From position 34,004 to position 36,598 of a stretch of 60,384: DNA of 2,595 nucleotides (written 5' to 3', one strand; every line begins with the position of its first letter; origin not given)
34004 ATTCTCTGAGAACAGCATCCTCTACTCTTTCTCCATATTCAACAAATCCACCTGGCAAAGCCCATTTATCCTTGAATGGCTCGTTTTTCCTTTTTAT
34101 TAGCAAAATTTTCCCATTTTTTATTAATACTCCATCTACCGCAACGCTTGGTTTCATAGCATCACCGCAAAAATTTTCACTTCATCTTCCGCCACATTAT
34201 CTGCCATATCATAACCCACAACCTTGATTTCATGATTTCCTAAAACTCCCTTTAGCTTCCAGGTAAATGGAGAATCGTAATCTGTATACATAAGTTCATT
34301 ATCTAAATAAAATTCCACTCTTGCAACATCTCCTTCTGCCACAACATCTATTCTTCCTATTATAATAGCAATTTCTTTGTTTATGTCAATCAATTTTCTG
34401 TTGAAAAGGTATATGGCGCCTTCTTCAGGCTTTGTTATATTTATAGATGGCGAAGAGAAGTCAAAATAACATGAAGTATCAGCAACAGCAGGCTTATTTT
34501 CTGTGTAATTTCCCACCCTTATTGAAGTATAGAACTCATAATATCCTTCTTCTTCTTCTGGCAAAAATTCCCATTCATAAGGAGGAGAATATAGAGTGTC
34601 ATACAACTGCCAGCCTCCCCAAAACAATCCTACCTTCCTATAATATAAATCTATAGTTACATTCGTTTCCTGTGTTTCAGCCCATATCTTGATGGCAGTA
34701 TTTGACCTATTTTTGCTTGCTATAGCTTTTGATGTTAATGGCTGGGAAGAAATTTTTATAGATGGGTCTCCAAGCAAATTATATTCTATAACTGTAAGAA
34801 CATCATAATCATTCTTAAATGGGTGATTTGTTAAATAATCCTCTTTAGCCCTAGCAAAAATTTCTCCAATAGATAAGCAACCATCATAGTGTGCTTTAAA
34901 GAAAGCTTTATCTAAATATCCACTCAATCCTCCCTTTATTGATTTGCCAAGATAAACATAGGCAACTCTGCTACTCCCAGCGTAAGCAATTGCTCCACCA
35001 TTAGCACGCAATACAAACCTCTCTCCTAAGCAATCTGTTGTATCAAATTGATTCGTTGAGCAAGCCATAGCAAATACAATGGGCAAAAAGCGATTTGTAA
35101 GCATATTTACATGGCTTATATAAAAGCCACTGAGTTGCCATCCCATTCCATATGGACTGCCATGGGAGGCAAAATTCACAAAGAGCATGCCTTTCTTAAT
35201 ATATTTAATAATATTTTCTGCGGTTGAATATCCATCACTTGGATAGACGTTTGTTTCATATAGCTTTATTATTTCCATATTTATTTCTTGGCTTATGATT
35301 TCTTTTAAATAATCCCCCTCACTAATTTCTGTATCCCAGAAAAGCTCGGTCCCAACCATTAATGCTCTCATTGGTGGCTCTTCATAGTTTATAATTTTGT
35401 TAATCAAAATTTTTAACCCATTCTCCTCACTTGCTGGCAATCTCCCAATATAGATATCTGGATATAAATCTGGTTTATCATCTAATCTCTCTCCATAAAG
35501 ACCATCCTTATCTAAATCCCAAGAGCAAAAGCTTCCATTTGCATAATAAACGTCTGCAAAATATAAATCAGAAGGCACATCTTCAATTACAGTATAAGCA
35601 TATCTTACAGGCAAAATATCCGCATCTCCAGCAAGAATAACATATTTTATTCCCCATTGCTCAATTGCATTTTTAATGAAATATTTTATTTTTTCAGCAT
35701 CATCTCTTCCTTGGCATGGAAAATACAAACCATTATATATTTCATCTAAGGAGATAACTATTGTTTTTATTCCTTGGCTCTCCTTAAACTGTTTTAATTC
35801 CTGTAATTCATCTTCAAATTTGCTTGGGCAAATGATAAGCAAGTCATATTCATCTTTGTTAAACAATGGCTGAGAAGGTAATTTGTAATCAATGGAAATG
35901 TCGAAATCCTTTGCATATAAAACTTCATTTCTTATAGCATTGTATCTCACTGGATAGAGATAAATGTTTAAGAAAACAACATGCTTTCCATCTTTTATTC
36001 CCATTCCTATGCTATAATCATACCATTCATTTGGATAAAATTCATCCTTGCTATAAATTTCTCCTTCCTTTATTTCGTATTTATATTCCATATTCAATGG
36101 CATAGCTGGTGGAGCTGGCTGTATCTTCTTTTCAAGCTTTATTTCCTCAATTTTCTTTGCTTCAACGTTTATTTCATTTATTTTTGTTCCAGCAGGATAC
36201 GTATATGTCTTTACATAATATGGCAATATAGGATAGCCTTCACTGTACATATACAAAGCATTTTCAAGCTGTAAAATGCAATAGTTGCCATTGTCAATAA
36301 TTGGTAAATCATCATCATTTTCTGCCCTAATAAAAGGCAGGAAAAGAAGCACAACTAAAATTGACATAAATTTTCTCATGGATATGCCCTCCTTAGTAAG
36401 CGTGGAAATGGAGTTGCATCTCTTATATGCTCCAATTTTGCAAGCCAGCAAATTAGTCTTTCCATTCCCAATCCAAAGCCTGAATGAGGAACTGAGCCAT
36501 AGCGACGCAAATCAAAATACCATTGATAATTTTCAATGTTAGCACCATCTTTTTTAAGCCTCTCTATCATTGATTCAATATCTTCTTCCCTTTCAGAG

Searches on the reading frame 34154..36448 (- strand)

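Call 72: search_protein_families(library=pfam, proteins=[window:34154-36448:-], max_evalue=0.001)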
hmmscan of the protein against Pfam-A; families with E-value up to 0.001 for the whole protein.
window:34154-36448:- (764 aa): 3 families
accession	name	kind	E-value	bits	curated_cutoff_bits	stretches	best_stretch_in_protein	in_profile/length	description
PF01364.23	Peptidase_C25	-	2.6e-67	228.1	23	1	204-565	2-373/374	Peptidase family C25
PF17957.7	Big_7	-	2.5e-07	31.6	24.1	1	667-743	1-70/70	Bacterial Ig domain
PF08126.16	Propeptide_C25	-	5.1e-07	29.4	22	1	69-195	56-179/205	Propeptide_C25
